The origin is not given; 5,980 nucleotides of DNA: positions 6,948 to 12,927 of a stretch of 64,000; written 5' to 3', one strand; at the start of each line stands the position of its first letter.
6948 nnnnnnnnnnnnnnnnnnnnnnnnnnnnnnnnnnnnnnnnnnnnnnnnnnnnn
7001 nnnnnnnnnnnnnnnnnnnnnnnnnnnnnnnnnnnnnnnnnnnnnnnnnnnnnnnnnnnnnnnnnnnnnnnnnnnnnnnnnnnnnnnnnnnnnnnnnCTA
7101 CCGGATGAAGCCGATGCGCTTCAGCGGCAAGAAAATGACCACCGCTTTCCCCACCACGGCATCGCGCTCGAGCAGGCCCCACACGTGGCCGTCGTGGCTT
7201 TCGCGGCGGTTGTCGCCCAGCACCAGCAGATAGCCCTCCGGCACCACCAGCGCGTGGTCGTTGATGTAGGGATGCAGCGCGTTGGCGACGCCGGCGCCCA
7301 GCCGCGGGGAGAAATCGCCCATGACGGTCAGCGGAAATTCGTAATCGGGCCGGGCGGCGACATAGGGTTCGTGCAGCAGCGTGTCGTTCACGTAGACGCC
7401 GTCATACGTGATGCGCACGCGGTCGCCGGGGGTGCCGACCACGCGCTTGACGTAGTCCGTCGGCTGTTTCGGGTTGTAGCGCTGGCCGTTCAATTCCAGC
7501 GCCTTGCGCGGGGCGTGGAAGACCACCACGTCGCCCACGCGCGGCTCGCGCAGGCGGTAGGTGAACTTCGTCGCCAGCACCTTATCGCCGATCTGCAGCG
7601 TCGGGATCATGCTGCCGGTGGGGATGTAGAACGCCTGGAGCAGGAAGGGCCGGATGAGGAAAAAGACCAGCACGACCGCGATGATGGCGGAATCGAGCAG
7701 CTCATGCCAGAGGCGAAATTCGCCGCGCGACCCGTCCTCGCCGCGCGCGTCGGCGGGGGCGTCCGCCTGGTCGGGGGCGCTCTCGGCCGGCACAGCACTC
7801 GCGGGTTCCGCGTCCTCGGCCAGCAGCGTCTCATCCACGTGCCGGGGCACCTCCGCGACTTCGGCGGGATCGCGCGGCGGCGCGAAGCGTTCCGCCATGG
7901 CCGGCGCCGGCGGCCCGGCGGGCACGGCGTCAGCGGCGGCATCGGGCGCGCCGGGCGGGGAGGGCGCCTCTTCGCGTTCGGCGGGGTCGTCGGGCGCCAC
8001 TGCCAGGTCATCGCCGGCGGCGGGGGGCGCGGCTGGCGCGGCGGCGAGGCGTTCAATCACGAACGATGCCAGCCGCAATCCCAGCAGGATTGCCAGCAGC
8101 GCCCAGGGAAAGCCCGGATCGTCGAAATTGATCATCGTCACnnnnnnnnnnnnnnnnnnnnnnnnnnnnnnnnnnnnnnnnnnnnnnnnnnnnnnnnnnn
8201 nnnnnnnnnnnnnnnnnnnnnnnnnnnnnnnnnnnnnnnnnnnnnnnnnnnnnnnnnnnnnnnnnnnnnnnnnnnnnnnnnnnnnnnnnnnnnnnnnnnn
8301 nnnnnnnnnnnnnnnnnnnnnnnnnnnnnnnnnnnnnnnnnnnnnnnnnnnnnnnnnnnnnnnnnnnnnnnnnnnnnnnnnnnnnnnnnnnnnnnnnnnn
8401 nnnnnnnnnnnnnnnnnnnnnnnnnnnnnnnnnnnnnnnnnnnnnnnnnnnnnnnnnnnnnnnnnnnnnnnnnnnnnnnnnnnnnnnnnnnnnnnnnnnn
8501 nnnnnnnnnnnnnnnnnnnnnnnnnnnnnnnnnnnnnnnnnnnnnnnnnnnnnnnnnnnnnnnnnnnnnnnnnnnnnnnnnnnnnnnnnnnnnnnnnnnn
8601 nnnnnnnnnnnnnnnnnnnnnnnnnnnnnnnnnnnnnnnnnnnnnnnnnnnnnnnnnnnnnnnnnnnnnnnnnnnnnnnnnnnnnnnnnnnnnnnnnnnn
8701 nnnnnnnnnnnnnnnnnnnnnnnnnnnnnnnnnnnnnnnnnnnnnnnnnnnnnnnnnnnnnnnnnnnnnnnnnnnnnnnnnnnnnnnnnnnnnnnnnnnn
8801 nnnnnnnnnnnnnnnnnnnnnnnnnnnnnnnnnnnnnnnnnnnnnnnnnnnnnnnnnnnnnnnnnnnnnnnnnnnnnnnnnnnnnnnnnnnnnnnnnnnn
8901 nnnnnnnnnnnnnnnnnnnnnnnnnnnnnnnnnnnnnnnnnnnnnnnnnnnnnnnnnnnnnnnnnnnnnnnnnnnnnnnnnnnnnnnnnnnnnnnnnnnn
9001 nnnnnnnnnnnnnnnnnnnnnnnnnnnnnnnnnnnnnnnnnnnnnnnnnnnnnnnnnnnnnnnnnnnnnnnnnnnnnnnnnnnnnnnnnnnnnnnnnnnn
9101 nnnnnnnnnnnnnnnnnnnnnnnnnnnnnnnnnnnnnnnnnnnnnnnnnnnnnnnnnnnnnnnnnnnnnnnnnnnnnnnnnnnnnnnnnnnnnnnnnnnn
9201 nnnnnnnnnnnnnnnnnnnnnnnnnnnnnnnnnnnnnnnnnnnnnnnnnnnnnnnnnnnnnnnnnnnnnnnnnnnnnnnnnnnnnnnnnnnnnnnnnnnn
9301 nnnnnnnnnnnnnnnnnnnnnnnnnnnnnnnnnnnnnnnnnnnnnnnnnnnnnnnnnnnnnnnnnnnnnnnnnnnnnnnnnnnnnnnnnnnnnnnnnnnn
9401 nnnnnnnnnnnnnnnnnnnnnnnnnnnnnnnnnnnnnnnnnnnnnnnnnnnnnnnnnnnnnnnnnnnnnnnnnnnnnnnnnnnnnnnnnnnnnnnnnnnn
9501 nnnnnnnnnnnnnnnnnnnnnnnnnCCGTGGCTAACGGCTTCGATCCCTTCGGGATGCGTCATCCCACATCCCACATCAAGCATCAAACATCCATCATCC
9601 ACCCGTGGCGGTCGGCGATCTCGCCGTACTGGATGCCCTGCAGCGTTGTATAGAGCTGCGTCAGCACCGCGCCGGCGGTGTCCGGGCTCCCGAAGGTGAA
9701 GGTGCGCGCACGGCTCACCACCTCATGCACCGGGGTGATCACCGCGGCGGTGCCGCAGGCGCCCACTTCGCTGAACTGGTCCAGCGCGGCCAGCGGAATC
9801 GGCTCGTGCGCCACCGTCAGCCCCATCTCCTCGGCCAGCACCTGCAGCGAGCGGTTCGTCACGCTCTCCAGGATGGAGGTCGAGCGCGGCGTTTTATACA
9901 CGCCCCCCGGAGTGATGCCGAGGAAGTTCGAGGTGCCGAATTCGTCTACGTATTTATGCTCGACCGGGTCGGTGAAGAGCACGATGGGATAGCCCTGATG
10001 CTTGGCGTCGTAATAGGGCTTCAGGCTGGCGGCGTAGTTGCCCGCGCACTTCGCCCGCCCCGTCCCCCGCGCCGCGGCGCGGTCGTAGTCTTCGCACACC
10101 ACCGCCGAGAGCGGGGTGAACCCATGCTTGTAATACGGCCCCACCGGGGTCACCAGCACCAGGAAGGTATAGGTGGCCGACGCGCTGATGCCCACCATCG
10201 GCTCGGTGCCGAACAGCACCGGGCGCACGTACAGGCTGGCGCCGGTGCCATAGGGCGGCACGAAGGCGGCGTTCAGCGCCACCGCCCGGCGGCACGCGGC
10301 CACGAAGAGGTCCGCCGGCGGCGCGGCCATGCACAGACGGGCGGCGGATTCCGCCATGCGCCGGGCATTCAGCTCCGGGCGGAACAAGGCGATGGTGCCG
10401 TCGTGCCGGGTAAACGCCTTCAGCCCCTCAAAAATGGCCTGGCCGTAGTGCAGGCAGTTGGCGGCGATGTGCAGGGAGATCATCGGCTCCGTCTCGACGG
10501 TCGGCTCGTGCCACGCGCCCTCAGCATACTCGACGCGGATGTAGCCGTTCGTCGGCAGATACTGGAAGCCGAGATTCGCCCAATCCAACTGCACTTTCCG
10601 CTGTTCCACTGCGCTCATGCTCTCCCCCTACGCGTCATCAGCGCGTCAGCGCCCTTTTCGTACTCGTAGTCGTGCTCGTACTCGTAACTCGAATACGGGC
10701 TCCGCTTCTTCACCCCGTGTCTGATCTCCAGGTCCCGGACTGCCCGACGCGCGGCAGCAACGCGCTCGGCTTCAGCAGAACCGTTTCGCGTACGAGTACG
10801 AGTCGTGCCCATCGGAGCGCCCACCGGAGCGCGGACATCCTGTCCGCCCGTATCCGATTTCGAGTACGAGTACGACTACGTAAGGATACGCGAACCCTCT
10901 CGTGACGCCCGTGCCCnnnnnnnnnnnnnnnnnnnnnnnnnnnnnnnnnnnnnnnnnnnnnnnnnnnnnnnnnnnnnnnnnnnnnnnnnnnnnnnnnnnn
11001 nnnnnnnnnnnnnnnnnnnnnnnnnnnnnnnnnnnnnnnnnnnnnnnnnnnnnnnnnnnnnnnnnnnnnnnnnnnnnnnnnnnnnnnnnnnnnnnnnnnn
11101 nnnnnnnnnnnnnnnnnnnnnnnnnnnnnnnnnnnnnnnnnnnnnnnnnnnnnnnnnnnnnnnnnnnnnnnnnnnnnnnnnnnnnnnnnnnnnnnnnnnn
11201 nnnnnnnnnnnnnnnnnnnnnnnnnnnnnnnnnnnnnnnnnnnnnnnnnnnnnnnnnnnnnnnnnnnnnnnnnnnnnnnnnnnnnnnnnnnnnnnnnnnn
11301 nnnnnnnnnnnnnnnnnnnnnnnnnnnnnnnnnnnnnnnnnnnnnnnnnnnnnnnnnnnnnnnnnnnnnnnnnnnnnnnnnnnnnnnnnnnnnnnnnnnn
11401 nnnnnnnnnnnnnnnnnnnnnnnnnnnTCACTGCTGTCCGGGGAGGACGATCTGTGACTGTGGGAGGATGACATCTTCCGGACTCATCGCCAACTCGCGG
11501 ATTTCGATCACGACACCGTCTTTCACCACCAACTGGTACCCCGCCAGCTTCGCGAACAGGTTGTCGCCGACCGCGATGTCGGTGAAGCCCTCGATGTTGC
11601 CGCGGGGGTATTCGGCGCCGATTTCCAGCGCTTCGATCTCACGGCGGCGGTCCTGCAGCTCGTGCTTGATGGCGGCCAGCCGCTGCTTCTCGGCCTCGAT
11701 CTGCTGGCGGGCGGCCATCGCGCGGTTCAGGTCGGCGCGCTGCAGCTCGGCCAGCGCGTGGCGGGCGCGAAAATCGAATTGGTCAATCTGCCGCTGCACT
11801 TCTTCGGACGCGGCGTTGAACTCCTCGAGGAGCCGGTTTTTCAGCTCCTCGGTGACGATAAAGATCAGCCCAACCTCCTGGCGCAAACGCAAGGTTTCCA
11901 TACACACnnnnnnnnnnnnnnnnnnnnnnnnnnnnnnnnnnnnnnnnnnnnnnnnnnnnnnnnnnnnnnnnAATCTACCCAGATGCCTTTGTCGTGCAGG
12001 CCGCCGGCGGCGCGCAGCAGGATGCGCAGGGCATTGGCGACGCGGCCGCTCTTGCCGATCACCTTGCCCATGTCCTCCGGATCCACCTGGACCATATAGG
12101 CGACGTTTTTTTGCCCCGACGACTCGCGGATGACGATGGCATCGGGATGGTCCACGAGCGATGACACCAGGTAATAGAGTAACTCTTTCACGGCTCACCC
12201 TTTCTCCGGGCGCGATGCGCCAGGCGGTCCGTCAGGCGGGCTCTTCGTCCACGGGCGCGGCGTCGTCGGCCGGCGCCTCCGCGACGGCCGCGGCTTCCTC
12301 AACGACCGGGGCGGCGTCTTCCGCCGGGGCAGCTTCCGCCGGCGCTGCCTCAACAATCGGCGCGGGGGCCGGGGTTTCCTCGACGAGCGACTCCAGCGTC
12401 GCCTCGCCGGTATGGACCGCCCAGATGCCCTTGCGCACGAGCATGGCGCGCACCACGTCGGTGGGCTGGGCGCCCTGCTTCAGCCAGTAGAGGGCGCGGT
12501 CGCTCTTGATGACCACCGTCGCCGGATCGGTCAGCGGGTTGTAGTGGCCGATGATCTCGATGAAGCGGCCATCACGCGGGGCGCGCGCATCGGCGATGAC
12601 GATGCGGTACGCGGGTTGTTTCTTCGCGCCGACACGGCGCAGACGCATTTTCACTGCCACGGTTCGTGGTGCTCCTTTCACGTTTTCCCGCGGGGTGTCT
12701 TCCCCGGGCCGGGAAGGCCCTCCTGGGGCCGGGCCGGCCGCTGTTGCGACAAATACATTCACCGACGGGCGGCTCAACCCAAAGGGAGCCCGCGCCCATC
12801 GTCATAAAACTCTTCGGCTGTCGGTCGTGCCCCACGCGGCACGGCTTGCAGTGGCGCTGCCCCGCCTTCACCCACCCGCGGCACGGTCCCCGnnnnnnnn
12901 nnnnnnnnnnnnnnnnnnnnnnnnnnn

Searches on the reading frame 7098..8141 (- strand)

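Call 21: search_protein_families(library=pfam, proteins=[window:7098-8141:-], max_evalue=0.001)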
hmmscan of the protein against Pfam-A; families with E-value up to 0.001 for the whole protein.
window:7098-8141:- (347 aa): 1 family
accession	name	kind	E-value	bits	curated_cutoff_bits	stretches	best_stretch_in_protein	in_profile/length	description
PF10502.14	Peptidase_S26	-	6.1e-45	153.6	22.9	1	152-337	7-167/168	Signal peptidase, peptidase S26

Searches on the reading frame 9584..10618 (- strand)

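Call 21: search_protein_families(library=pfam, proteins=[window:9584-10618:-], max_evalue=0.001)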
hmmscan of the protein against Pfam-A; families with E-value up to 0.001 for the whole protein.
window:9584-10618:- (344 aa): 1 family
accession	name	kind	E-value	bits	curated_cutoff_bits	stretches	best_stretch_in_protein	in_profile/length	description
PF01063.24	Aminotran_4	-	1.4e-24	87.7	28.5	1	62-300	2-223/223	Amino-transferase class IV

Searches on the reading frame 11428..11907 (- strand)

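Call 23: search_protein_families(library=pfam, proteins=[window:11428-11907:-], max_evalue=0.001)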
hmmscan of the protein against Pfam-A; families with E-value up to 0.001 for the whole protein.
window:11428-11907:- (159 aa): 1 family
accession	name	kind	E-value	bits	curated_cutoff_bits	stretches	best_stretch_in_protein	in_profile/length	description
PF11068.13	YlqD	-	9.7e-29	100.8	27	1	6-137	1-131/131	YlqD protein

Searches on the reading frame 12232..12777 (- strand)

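Call 21: search_protein_families(library=pfam, proteins=[window:12232-12777:-], max_evalue=0.001)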
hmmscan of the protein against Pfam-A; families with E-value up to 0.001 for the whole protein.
window:12232-12777:- (181 aa): 1 family
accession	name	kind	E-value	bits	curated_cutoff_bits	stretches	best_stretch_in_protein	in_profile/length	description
PF00886.24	Ribosomal_S16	-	3.9e-26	91.2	27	1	48-106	1-62/62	Ribosomal protein S16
